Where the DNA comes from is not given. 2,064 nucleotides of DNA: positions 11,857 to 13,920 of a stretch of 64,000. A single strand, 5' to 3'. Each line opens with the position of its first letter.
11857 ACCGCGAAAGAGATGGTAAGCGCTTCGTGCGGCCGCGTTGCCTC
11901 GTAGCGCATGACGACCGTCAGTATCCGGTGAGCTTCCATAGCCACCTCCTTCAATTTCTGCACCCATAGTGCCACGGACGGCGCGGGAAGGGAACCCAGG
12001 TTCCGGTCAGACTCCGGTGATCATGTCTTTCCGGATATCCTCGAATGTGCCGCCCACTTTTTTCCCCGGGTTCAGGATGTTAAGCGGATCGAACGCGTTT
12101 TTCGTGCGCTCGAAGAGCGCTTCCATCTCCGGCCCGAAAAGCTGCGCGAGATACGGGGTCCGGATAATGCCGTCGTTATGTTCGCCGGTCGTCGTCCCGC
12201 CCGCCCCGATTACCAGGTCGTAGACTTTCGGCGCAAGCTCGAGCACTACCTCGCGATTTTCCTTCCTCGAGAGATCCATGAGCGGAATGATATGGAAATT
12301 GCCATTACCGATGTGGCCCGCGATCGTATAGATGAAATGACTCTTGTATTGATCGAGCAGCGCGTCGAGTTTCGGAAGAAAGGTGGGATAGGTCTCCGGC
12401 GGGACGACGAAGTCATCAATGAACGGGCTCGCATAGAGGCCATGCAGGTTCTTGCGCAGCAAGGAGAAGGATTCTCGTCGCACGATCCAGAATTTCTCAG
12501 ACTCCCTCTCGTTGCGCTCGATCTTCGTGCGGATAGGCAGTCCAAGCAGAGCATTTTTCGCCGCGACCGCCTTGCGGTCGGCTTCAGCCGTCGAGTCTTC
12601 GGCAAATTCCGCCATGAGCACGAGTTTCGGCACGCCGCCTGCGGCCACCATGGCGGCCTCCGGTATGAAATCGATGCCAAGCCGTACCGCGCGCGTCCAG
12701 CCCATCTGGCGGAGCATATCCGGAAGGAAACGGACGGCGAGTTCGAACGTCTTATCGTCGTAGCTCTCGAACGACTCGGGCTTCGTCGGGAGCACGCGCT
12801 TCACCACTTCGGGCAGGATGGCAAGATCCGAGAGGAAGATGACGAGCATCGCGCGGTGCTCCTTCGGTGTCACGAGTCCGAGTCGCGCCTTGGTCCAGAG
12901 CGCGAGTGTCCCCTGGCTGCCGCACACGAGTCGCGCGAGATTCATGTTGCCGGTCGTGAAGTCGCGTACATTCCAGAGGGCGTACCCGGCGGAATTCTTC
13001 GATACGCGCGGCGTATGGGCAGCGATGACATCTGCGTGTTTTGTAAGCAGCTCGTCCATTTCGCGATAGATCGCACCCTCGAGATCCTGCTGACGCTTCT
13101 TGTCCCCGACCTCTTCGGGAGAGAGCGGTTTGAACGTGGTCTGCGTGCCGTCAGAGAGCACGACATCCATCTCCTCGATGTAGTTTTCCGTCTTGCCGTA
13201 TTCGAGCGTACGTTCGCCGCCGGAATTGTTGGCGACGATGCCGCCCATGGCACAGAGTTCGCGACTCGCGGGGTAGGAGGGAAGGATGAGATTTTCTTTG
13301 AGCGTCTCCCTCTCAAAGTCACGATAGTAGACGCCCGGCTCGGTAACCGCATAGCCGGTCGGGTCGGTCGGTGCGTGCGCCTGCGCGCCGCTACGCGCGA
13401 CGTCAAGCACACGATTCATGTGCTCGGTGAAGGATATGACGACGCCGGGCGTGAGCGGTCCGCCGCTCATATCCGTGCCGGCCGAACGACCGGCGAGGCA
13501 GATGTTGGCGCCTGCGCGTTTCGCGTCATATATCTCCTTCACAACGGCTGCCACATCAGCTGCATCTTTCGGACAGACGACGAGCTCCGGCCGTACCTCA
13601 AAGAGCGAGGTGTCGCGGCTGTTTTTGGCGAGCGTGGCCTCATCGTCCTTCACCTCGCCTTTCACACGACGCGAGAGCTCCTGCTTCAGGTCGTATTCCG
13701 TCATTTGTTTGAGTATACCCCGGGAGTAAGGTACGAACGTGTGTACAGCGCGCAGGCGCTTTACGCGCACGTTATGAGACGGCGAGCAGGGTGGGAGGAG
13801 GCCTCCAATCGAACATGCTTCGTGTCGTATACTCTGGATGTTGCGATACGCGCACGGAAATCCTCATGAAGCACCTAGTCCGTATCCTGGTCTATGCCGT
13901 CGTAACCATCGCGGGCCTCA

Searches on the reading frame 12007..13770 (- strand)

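Call 81: search_protein_families(library=pfam, proteins=[window:12007-13770:-], max_evalue=0.00001)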
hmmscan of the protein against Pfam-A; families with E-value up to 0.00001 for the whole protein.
window:12007-13770:- (587 aa): 2 families
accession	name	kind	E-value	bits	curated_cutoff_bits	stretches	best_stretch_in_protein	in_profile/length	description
PF02913.24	FAD-oxidase_C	-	4.7e-40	138.3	21.2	1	304-570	3-247/248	FAD linked oxidases, C-terminal domain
PF01565.28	FAD_binding_4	-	9.6e-26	90.6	26.4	1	61-212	1-137/139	FAD binding domain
